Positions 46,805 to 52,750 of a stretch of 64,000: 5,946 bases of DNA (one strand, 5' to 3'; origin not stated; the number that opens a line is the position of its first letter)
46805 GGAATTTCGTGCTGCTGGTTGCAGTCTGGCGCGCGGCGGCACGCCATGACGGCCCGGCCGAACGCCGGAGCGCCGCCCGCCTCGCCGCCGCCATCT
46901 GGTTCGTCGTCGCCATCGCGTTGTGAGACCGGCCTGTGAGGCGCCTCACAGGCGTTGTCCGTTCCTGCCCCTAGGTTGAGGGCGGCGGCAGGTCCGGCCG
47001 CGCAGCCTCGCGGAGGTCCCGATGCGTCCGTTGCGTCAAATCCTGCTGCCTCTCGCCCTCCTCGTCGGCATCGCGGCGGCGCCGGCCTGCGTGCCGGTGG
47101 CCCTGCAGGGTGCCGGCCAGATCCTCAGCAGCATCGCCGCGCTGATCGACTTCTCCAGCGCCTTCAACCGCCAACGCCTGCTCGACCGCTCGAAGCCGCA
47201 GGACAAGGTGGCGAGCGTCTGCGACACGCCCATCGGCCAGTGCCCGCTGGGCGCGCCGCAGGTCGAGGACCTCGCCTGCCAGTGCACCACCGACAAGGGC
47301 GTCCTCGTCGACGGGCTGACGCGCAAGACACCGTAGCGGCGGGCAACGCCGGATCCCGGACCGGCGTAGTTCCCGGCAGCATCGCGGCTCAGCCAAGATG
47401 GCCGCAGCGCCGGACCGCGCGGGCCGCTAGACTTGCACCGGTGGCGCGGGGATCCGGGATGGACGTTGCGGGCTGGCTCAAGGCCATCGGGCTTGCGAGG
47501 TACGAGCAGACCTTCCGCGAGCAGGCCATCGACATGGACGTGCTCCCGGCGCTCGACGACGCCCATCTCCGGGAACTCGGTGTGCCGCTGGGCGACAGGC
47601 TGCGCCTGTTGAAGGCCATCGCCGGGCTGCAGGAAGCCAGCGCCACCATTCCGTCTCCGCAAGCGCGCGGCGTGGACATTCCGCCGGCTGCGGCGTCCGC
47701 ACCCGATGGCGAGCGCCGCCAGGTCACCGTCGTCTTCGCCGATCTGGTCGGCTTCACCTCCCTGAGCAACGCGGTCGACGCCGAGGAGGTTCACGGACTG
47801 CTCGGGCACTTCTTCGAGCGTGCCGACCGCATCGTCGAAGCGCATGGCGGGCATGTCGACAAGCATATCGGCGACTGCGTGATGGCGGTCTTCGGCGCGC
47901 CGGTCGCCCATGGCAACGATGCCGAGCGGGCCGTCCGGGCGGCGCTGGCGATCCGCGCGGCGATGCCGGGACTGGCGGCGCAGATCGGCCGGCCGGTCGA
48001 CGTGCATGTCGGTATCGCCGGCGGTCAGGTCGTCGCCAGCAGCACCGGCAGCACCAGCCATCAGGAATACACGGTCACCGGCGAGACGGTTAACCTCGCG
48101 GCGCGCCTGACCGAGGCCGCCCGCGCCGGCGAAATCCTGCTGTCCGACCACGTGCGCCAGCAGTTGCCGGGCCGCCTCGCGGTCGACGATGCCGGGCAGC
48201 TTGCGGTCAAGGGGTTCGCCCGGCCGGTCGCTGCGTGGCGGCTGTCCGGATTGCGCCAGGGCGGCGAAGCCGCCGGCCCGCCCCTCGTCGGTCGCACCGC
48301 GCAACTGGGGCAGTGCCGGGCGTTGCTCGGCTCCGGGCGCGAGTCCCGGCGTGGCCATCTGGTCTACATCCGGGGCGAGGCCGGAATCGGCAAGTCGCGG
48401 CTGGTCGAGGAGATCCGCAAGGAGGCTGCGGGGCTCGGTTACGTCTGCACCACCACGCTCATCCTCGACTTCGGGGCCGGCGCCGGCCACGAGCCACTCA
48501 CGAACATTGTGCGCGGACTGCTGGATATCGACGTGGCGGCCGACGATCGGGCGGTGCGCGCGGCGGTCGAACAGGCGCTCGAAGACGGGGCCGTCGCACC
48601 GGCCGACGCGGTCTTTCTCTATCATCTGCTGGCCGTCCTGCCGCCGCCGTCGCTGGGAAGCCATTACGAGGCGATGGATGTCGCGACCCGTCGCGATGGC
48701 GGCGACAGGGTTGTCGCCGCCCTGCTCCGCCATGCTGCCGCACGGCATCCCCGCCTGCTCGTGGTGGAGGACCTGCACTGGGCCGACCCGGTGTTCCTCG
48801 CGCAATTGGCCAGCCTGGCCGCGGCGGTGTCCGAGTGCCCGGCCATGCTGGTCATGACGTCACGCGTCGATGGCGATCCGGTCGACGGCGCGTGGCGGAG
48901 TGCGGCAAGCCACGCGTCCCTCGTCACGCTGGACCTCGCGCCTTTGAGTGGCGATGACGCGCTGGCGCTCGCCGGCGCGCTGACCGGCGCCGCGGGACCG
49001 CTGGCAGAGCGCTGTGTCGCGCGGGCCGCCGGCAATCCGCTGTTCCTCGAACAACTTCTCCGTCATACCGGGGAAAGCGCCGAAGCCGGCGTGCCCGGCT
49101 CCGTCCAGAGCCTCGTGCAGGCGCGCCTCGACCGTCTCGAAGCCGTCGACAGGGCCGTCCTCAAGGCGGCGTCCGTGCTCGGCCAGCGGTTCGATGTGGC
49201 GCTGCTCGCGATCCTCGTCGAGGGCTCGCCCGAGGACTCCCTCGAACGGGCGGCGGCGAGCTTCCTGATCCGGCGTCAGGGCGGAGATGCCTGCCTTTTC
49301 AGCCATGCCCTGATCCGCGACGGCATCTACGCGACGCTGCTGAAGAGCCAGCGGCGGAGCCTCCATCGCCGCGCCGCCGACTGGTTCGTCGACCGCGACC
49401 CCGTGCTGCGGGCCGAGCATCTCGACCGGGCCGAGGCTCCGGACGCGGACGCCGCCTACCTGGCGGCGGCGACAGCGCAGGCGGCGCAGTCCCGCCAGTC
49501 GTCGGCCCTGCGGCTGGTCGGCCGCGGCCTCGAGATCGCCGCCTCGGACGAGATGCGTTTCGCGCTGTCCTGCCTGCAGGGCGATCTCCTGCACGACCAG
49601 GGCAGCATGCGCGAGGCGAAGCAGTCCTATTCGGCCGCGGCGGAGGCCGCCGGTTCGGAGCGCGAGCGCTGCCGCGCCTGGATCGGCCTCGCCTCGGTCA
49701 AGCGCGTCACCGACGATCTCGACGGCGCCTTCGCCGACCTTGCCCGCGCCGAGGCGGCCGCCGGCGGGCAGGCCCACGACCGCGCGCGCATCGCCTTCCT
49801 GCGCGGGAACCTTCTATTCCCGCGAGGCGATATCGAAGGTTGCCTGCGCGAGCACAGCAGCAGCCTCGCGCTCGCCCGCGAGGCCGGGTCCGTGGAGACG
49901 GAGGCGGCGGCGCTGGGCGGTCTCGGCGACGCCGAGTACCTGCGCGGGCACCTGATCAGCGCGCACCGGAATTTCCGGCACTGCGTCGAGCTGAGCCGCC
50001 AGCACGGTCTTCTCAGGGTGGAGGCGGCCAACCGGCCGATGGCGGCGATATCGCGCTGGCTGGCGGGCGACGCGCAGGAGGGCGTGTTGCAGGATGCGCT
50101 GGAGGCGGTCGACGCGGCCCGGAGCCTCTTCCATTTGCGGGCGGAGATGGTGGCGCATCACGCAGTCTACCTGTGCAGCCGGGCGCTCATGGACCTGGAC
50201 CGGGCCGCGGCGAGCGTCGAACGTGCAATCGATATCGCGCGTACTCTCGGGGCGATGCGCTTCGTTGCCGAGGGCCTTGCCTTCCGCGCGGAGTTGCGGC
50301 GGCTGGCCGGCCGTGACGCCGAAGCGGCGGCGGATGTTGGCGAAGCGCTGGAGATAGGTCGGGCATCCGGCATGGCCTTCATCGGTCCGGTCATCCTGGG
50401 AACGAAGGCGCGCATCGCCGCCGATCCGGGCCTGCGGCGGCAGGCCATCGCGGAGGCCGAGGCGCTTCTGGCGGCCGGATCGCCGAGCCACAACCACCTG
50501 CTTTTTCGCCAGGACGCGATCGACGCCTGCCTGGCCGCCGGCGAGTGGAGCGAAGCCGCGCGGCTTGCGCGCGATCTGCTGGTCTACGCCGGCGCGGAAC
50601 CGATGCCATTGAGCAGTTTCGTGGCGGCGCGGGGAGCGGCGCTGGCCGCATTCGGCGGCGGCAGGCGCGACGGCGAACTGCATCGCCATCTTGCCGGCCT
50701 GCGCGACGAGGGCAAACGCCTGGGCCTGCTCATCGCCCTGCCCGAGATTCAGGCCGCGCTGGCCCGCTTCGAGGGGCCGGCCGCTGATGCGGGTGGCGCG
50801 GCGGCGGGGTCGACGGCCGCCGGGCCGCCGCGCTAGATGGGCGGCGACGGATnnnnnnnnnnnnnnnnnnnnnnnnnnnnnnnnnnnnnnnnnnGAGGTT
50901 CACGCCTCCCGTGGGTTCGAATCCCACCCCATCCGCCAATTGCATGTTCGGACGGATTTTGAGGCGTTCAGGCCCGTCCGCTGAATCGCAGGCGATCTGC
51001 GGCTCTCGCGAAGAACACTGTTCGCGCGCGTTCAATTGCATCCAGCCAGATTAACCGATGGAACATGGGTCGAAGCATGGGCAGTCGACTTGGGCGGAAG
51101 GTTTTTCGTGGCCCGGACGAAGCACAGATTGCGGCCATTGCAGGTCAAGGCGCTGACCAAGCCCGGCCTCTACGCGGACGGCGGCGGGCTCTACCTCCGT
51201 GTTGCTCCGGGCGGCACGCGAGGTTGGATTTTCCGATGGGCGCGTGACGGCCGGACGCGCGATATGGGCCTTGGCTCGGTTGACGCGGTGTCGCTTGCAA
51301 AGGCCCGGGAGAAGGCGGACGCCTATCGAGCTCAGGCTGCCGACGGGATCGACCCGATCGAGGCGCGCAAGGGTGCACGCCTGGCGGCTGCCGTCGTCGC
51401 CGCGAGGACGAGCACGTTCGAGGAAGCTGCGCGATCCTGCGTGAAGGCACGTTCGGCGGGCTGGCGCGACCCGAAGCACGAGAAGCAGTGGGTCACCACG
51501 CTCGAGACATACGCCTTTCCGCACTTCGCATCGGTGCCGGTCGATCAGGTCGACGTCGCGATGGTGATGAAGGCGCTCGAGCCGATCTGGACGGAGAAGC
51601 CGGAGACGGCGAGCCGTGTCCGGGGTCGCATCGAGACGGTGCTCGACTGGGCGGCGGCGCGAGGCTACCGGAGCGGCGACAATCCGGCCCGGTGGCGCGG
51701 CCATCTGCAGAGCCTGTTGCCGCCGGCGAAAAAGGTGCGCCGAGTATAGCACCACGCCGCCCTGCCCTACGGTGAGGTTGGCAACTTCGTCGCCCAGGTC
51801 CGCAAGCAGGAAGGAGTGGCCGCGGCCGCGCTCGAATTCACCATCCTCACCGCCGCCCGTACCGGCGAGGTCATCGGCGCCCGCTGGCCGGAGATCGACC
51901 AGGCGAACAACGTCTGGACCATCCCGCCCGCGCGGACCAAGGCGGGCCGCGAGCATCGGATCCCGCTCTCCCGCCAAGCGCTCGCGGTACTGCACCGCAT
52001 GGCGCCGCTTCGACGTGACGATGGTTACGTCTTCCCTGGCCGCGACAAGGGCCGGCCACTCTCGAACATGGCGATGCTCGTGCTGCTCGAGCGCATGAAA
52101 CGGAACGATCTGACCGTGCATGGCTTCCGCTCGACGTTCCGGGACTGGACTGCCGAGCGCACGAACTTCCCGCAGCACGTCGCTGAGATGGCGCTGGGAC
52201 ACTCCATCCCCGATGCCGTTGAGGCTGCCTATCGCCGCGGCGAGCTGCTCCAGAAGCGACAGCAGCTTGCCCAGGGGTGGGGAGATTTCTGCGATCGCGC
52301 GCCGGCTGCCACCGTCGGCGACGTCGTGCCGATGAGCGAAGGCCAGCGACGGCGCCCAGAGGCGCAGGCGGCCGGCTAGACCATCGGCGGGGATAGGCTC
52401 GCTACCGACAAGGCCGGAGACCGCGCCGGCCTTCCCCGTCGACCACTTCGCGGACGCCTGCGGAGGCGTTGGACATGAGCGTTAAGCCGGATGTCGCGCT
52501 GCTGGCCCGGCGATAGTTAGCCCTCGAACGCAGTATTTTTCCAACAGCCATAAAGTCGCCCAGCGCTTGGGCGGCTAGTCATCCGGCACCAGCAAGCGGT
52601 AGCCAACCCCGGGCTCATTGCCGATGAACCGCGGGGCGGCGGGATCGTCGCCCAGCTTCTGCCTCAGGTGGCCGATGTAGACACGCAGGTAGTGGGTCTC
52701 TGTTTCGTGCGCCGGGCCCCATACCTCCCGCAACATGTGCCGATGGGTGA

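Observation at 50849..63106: ~12-kb tRNA-Ser-associated genomic island bounded by a 14-bp direct repeat, carrying a decayed integrase and the whole kdp system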

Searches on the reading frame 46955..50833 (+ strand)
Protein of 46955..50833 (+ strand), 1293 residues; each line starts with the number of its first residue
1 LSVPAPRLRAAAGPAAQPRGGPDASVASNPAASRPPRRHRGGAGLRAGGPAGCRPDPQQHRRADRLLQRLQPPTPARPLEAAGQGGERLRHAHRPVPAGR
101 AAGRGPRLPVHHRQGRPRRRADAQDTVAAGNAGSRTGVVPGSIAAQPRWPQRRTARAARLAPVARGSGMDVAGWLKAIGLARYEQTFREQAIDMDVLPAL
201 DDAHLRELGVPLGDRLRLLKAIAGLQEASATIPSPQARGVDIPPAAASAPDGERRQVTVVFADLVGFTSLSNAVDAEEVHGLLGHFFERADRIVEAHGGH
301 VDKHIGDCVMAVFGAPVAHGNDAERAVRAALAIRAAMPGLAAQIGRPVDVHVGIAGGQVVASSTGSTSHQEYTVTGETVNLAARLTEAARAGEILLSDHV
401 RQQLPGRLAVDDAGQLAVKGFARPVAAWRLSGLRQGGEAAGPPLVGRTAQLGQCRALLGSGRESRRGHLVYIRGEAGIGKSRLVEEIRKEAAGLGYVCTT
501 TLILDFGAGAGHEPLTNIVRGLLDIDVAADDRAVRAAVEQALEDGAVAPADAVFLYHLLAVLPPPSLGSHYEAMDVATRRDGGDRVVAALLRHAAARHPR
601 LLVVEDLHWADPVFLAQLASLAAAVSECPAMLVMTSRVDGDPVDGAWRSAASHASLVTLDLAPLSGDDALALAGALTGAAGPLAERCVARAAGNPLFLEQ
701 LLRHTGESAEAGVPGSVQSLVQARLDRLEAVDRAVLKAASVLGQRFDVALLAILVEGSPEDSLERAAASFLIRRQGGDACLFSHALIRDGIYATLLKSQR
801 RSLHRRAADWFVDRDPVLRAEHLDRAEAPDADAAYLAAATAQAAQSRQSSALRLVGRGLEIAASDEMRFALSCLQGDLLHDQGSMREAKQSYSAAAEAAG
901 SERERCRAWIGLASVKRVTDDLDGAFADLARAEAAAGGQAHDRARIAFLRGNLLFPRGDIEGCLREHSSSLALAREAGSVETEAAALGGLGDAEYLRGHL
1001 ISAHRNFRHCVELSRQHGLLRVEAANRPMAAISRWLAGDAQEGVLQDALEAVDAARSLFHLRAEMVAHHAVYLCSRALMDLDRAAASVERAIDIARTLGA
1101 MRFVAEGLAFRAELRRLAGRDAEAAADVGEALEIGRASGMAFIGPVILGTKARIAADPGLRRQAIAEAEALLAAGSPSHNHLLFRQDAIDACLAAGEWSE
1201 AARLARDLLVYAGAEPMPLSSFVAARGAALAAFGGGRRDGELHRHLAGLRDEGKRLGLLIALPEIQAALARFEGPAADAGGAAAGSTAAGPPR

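Call 7: search_protein_families(library=pfam, proteins=[window:46955-50833:+])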
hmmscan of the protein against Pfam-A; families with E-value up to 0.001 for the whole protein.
window:46955-50833:+ (1293 aa): 6 families
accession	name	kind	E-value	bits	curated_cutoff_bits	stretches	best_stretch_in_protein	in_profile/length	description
PF00211.25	Guanylate_cyc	-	2.4e-26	92.9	21.9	1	255-422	7-173/183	Adenylate and Guanylate cyclase catalytic domain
PF13191.12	AAA_16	-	3.5e-17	63.9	32.6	1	443-627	1-161/167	AAA ATPase domain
PF00536.37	SAM_1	-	2.1e-13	50.8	23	1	169-225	6-63/64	SAM domain (Sterile alpha motif)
PF07647.24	SAM_2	-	9e-10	39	20.5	1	170-225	8-65/66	SAM domain (Sterile alpha motif)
PF13424.12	TPR_12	-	0.00011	22.7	30.1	1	943-1016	2-77/77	Tetratricopeptide repeat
PF13401.12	AAA_22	-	0.00043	21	27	0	468-636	6-124/130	AAA domain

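Call 11: find_related_loci(query=window:46955-50833:+, collection=genome_contigs, flank=10000)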
Query window:46955-50833:+ (1293 aa) in genome_contigs; peptide patterns used: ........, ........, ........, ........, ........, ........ (x = any residue, [..] = any of these).
217 stretches matched a pattern; 99 encode a relative of the query (tblastn E <= 1e-3); the best 80 are kept; 80 distinct loci.
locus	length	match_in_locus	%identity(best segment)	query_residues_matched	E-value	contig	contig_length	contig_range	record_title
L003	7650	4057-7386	58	160-1270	0e+0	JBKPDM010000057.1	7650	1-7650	MAG: Pseudomonadota bacterium isolate GB_EKS_MAG_00024 GB_EKS_000001013288, whole genome shotgun sequence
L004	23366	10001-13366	54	151-1270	0e+0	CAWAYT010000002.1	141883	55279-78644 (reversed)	MAG: uncultured Alphaproteobacteria bacterium isolate MFD08079.bin.2.6 genome assembly, contig: contig_11433, whole geno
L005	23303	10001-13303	52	164-1269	0e+0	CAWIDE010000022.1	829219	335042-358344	MAG: uncultured proteobacterium isolate MFD09603.bin.1.269 genome assembly, contig: contig_7012, whole genome shotgun se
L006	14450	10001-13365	79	40-1273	0e+0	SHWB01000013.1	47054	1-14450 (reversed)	MAG: Alphaproteobacteria bacterium isolate Baikal-deep-G54 BACOMB-C3106, whole genome shotgun sequence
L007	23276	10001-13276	52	169-1270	0e+0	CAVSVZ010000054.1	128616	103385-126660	MAG: uncultured Alphaproteobacteria bacterium isolate MFD05684.bin.2.225 genome assembly, contig: contig_74140, whole ge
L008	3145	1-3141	52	182-1239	0e+0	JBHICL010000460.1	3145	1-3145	MAG: Alphaproteobacteria bacterium isolate bea2_sp2_bin.24 NODE_8974_length_3145_cov_10.595469, whole genome shotgun seq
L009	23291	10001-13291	52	165-1270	0e+0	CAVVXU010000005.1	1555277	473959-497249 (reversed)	MAG: uncultured Alphaproteobacteria bacterium isolate MFD05442.bin.2.315 genome assembly, contig: contig_2561, whole gen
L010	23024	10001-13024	56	252-1260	0e+0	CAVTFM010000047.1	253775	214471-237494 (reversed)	MAG: uncultured Alphaproteobacteria bacterium isolate MFD00822.bin.2.115 genome assembly, contig: contig_76771, whole ge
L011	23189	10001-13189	51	166-1238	0e+0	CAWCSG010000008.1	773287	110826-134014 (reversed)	MAG: uncultured Alphaproteobacteria bacterium isolate MFD05442.bin.1.422 genome assembly, contig: contig_29480, whole ge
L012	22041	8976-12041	55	250-1270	0e+0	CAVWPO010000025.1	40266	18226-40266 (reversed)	MAG: uncultured Alphaproteobacteria bacterium isolate MFD05442.bin.3.300 genome assembly, contig: contig_35506, whole ge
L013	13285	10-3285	51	167-1270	0e+0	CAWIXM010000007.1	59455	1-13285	MAG: uncultured Alphaproteobacteria bacterium isolate MFD05684.bin.2.286 genome assembly, contig: contig_10262, whole ge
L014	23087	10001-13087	54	243-1269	0e+0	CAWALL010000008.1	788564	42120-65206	MAG: uncultured Alphaproteobacteria bacterium isolate MFD01721.bin.2.7 genome assembly, contig: contig_29078, whole geno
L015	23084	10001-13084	56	243-1266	0e+0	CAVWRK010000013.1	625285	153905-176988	MAG: uncultured Alphaproteobacteria bacterium isolate MFD04944.bin.2.124 genome assembly, contig: contig_37274, whole ge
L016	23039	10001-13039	56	252-1263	0e+0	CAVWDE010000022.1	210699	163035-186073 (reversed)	MAG: uncultured Alphaproteobacteria bacterium isolate MFD04944.bin.2.82 genome assembly, contig: contig_39428, whole gen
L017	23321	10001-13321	49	165-1270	0e+0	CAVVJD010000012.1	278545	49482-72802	MAG: uncultured Alphaproteobacteria bacterium isolate MFD04850.bin.2.271 genome assembly, contig: contig_21100, whole ge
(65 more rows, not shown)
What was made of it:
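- Tried and rejected: genome_contigs scan with the upstream cyclase/AAA/TPR protein (call 11).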

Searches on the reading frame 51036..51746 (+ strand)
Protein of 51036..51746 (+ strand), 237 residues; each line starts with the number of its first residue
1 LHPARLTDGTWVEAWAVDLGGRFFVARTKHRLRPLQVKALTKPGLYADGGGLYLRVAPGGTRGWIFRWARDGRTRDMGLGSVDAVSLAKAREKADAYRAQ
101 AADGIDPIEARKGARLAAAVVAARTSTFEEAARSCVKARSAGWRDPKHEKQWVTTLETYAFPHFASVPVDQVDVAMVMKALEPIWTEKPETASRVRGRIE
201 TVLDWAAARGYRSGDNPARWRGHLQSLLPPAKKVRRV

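Call 7: search_protein_families(library=pfam, proteins=[window:51036-51746:+])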
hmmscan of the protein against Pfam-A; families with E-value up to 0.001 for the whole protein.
window:51036-51746:+ (237 aa): 2 families
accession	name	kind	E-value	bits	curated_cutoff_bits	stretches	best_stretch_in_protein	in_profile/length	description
PF22022.2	Phage_int_M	-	3.7e-32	110.9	27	1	128-223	1-96/96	Phage integrase central domain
PF13356.12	Arm-DNA-bind_3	-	1.3e-21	77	27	1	35-112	4-81/83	Arm DNA-binding domain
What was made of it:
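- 51108..52379 (+): P4-like tyrosine integrase pseudogene, with one in-frame TAG at 51747..51749. The ORF could also begin at TTG 51036. Pfam finds Arm-DNA-bind_3, Phage_int_M and Phage_integrase (call 7).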

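Call 52: search_protein_families(library=phrogs, proteins=[window:51108-51746:+], max_evalue=0.001)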
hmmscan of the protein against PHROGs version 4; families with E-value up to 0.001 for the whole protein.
window:51108-51746:+ (213 aa): 3 families
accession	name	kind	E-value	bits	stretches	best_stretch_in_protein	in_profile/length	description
phrog_3423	-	unknown function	9.5e-19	68.9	1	14-155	17-155/157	-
phrog_1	-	integration and excision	4.6e-14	53.6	1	10-201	95-254/611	integrase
phrog_4710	-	unknown function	3.7e-07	30.9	1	78-186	3-109/211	-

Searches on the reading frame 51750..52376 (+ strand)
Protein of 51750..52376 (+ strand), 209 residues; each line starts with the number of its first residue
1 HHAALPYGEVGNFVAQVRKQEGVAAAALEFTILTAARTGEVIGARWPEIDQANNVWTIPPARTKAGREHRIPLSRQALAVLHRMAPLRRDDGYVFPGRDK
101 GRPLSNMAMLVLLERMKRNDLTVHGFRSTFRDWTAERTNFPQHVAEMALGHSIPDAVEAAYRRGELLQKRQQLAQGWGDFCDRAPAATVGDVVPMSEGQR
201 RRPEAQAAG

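Call 7: search_protein_families(library=pfam, proteins=[window:51750-52376:+])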
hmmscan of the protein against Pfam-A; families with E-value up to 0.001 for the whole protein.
window:51750-52376:+ (209 aa): 1 family
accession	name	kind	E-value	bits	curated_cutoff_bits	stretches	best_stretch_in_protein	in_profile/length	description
PF00589.27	Phage_integrase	-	9.8e-17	61.7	27.1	1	20-162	20-166/172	Phage integrase family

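Call 51: search_protein_families(library=ncbifam, proteins=[window:51750-52376:+], max_evalue=0.001)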
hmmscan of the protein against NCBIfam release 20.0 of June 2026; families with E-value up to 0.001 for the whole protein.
window:51750-52376:+ (209 aa): 1 family
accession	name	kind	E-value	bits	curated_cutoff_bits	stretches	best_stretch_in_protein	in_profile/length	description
NF007246.0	PRK09692.1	domain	4.3e-25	88.2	434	1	30-186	241-398/413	integrase domain-containing protein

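Call 52: search_protein_families(library=phrogs, proteins=[window:51750-52376:+], max_evalue=0.001)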
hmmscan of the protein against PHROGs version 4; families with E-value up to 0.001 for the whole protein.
window:51750-52376:+ (209 aa): 4 families
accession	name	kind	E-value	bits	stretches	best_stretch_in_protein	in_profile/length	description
phrog_1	-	integration and excision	2.9e-32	113.7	1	25-187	290-457/611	integrase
phrog_216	-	integration and excision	1.6e-22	80.9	1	25-196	77-261/301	integrase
phrog_24775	-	unknown function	3.6e-05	24.8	1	114-184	20-89/101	-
phrog_4710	-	unknown function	0.00042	20.9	1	6-65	135-196/211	-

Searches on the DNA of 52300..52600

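Call 77: search_rna_families(source=window, start=52300, end=52600, threshold=evalue, max_evalue=0.1, show_alignments=1)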
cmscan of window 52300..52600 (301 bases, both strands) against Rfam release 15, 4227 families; matches with E-value up to 0.1: 1.
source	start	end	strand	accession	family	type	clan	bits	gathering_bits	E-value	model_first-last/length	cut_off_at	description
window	52386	52453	+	RF02996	int-alpA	Gene; sRNA;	-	33.6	35.8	1.9e-05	1-71/71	no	int-alpA RNA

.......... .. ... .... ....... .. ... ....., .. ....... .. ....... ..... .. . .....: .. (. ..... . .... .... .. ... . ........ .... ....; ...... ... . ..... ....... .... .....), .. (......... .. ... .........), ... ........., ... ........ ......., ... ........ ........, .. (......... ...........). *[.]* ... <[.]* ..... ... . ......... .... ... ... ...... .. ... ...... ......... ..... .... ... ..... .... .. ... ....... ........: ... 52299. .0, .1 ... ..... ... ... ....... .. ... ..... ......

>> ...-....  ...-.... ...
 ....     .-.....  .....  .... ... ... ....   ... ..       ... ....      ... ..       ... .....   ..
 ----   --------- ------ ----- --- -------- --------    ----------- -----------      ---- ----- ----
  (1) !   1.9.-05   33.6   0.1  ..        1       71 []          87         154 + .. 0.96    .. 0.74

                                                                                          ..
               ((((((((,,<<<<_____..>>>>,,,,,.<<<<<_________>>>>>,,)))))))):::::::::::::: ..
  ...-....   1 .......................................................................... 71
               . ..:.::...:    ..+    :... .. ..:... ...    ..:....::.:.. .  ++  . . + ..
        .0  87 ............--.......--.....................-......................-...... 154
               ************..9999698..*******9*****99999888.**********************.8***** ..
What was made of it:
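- On Rfam int-alpA RNA (RF02996): 33.6 bits against 35.8, over the full-length model, 7 nt after the integrase stop (call 77).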
